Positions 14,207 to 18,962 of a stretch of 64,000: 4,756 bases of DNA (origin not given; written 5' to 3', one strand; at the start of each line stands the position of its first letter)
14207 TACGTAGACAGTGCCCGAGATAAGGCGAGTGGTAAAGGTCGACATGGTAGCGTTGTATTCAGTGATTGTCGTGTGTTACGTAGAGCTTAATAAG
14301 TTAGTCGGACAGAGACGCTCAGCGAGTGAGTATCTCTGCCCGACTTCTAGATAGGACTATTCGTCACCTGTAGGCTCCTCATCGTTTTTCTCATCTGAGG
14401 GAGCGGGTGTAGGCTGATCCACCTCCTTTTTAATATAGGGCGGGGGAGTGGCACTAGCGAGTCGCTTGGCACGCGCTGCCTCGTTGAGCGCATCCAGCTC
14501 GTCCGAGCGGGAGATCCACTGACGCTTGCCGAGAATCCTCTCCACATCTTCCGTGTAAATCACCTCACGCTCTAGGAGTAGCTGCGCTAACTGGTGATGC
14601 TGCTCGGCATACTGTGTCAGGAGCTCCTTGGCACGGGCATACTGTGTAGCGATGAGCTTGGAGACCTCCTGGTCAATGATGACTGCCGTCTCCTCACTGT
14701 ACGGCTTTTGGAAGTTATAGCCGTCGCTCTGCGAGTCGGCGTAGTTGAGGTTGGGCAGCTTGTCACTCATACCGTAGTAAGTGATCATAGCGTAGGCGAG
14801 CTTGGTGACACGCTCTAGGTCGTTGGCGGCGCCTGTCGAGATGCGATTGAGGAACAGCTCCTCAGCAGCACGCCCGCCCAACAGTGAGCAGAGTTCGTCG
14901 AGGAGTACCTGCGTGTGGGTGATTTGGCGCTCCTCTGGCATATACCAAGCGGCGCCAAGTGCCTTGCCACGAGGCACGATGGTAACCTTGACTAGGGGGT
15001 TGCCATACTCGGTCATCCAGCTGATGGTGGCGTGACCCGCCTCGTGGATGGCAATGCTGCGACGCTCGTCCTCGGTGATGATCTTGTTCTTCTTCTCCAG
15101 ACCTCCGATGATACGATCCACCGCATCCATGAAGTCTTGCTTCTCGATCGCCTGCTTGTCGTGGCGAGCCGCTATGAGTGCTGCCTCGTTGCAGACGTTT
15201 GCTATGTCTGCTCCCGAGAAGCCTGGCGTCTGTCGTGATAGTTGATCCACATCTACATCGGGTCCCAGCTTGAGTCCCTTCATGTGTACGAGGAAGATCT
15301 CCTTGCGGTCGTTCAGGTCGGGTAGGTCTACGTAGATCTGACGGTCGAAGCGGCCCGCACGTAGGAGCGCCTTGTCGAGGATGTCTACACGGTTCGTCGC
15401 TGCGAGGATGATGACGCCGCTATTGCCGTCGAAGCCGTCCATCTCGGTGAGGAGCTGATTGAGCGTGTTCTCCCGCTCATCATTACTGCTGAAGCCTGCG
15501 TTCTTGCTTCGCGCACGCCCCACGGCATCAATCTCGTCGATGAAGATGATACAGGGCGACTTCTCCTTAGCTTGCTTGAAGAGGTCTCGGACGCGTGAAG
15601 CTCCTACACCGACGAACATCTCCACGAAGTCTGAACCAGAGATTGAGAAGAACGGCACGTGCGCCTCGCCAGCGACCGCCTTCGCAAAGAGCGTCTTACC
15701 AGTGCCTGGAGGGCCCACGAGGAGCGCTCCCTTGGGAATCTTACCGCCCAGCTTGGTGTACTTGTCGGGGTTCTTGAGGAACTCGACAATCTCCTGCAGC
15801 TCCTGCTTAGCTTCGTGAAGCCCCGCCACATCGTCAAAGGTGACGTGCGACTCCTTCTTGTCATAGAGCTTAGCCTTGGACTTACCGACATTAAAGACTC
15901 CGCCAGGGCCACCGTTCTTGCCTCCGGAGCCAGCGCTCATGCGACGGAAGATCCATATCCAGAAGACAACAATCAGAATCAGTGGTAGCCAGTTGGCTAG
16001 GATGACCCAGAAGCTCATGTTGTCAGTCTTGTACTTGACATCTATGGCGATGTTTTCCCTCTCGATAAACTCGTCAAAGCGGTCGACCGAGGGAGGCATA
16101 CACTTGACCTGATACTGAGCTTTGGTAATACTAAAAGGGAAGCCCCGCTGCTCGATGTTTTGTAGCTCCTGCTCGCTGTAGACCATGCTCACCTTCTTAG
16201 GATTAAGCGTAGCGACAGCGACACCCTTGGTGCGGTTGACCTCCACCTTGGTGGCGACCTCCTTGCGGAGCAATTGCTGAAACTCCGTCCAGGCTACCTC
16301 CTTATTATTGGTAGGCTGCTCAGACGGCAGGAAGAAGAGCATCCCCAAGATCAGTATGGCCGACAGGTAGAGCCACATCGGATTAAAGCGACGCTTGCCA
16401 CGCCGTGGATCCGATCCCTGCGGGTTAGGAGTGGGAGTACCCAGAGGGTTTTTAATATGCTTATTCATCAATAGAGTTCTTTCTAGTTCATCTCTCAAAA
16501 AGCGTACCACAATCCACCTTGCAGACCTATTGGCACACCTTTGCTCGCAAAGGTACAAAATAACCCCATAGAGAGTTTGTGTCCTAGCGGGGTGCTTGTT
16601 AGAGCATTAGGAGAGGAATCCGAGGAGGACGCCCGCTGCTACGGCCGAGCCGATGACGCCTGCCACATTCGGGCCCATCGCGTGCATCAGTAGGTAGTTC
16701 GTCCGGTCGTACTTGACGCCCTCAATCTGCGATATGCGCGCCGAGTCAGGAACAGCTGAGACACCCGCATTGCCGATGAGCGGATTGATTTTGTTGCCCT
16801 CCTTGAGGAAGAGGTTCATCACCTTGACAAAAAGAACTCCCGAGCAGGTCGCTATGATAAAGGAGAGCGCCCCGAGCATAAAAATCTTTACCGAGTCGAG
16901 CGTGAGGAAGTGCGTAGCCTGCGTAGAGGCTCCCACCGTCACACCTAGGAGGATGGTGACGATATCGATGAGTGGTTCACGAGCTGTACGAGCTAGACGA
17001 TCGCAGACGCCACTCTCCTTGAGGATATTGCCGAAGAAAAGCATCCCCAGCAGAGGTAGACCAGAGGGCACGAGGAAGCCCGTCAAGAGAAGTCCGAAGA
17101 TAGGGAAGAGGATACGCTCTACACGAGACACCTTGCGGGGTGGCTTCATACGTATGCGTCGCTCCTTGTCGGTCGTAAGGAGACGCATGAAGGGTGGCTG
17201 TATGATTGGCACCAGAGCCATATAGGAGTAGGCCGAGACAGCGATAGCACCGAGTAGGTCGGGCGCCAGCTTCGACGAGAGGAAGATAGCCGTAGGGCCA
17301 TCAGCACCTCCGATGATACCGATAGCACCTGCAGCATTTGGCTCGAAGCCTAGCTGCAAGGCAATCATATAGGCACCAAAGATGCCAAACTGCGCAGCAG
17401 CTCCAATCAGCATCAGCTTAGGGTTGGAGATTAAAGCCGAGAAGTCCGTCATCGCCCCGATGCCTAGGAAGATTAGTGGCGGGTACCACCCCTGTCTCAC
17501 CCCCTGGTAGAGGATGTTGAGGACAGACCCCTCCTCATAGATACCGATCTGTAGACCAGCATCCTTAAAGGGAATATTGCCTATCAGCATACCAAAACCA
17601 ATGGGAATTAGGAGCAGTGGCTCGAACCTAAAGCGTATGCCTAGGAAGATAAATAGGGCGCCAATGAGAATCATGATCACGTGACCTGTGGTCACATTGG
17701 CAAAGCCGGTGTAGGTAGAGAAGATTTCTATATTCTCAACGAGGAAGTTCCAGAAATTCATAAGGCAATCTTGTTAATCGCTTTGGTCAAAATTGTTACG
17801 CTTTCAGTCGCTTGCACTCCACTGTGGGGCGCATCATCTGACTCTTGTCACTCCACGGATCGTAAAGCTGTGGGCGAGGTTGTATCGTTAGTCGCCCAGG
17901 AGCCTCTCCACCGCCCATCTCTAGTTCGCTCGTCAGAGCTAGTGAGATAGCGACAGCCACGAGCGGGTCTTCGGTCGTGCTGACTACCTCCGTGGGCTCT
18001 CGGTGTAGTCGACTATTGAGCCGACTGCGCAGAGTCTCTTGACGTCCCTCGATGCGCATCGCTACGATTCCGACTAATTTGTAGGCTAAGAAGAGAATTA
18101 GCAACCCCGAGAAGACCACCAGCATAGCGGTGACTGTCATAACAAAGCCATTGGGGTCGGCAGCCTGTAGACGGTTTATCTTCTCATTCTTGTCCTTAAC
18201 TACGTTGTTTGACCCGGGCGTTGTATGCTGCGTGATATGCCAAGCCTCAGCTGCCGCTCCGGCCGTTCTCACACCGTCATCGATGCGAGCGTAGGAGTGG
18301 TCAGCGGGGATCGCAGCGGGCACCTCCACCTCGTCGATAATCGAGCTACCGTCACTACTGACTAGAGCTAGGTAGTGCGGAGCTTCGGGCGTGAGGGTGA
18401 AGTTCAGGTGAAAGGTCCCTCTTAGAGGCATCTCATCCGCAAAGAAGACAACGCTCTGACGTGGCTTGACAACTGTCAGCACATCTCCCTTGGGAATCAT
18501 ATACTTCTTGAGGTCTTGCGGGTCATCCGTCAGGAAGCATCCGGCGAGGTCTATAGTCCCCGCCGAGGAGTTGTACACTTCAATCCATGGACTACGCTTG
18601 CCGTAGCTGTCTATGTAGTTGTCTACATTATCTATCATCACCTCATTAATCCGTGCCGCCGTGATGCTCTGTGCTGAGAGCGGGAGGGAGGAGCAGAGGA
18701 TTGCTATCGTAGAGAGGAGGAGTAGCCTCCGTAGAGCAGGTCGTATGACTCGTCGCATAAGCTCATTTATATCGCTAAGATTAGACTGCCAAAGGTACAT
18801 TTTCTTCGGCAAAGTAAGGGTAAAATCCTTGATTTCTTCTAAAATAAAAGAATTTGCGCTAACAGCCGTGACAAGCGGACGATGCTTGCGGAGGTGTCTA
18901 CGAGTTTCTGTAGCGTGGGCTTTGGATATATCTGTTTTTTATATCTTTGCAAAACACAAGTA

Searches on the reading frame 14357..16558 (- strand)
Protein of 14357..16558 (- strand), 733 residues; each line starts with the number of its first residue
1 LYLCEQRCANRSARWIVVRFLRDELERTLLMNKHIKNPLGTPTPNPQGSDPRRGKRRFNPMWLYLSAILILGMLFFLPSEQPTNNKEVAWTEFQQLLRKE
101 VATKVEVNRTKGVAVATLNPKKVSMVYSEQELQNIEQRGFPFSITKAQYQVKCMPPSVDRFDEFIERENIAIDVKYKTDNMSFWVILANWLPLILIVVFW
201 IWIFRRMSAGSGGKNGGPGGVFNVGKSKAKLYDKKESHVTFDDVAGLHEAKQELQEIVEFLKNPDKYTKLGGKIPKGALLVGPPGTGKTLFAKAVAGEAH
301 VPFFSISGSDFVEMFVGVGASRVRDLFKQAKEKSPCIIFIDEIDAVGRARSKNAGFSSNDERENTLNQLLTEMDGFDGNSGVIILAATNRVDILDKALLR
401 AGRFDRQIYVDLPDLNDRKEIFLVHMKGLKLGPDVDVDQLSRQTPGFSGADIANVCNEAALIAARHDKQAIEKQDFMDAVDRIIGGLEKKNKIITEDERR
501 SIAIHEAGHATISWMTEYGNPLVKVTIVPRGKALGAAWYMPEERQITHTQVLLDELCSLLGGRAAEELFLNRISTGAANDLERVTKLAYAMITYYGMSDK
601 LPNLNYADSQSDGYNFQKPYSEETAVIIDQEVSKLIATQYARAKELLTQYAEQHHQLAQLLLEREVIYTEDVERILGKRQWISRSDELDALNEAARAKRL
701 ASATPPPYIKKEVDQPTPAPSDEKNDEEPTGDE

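Call 6: search_protein_families(library=pfam, proteins=[window:14357-16558:-], max_evalue=0.001)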
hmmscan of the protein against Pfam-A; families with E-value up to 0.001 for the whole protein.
window:14357-16558:- (733 aa): 8 families
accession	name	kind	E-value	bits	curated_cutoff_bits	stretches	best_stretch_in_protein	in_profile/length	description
PF01434.24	Peptidase_M41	-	1.6e-62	211.2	29.9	1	493-675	2-191/191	Peptidase family M41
PF00004.35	AAA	-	1.8e-47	161.5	21.2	1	279-411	2-130/131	ATPase family associated with various cellular activities (AAA)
PF17862.7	AAA_lid_3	-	4.7e-17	61.6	27.2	1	434-477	1-44/45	AAA+ lid domain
PF06480.20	FtsH_ext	-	4.6e-06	27.2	25.5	1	61-133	1-55/103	FtsH Extracellular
PF07728.20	AAA_5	-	0.00011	22.7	22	1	279-392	3-125/139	AAA domain (dynein-related subfamily)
PF20720.3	nSTAND3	-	0.00015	21.9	27.2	0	279-426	21-153/155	Novel STAND NTPase 3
PF06068.19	TIP49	-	0.00024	20.8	23.8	1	235-311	17-88/347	TIP49 P-loop domain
PF13401.12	AAA_22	-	0.0005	20.8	27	0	279-304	9-37/130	AAA domain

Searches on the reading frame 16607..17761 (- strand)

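Call 6: search_protein_families(library=pfam, proteins=[window:16607-17761:-], max_evalue=0.001)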
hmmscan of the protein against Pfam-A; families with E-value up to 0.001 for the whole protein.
window:16607-17761:- (384 aa): 1 family
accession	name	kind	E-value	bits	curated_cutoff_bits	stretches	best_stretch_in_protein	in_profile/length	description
PF03977.18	OAD_beta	-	1.9e-151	504.5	31.6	1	27-382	2-348/349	Na+-transporting oxaloacetate decarboxylase beta subunit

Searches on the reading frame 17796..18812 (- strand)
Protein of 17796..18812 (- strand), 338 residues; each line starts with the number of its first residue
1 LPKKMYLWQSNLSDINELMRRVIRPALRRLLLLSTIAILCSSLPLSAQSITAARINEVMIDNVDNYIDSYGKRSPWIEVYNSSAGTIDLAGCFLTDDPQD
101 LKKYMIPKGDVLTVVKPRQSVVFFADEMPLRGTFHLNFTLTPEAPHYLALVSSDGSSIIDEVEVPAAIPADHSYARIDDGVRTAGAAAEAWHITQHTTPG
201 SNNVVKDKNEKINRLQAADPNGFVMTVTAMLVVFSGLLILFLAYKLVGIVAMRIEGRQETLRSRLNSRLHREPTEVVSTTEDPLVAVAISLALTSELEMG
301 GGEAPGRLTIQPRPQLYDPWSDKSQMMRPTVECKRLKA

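Call 6: search_protein_families(library=pfam, proteins=[window:17796-18812:-], max_evalue=0.001)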
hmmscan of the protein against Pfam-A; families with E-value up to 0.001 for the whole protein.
window:17796-18812:- (338 aa): 2 families
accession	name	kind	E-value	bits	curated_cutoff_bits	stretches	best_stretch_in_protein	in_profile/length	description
PF00932.25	LTD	-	4.4e-09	37.1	34.3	1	53-129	8-73/109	Lamin Tail Domain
PF04277.18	OAD_gamma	-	2.6e-06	28.5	27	1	221-293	2-72/76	Oxaloacetate decarboxylase, gamma chain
